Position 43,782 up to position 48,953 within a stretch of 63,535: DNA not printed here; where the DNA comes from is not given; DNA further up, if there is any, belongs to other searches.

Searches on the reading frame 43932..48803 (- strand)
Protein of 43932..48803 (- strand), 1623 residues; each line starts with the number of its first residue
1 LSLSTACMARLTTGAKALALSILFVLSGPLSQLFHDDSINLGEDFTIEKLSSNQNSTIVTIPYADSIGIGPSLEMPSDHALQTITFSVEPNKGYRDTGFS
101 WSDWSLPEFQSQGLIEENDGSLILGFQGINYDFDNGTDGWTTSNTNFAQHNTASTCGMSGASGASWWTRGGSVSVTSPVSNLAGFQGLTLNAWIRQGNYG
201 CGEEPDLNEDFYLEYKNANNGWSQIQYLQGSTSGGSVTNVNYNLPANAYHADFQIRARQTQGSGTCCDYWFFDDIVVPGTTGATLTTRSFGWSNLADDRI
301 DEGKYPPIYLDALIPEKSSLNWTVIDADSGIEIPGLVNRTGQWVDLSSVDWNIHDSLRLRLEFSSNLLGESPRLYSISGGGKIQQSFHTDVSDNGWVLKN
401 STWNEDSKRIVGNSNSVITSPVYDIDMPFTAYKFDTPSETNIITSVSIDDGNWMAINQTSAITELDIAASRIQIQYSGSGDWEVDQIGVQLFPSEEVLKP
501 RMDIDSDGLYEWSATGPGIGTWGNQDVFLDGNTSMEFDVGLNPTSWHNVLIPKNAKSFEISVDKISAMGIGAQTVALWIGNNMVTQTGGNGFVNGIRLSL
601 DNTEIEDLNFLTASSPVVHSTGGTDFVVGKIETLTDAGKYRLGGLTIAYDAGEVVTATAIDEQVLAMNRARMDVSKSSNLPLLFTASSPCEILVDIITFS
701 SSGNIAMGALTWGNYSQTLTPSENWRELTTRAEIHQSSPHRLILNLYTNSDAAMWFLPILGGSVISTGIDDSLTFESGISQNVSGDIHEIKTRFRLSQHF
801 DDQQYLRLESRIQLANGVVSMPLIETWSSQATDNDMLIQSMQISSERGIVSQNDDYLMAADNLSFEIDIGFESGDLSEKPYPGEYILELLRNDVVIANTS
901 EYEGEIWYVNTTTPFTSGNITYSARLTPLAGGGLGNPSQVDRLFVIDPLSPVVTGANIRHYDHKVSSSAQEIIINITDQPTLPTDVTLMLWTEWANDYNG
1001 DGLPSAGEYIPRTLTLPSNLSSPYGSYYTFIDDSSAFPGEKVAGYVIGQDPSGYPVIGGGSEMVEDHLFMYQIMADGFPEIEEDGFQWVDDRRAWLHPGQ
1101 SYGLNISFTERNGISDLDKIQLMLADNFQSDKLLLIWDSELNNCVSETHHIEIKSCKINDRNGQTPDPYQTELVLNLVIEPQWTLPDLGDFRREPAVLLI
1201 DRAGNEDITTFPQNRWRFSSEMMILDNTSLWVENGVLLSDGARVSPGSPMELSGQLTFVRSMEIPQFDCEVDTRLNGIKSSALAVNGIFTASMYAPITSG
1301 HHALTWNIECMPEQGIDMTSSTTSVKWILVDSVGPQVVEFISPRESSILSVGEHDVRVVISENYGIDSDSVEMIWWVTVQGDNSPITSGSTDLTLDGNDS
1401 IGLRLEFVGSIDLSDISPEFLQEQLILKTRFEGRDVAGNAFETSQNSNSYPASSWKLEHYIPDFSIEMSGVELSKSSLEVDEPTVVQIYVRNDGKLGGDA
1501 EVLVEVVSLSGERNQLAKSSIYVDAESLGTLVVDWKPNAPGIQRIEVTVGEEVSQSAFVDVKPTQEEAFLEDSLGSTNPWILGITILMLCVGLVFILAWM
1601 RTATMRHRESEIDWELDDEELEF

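Call 61: search_protein_families(library=pfam, proteins=[window:43932-48803:-], max_evalue=0.001)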
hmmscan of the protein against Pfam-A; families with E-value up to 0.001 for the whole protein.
window:43932-48803:- (1623 aa): 1 family
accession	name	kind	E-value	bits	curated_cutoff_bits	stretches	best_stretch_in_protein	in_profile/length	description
PF21471.3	Reelin_subrepeat-B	-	0.00077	19.7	27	0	198-277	45-126/127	Reelin subrepeat B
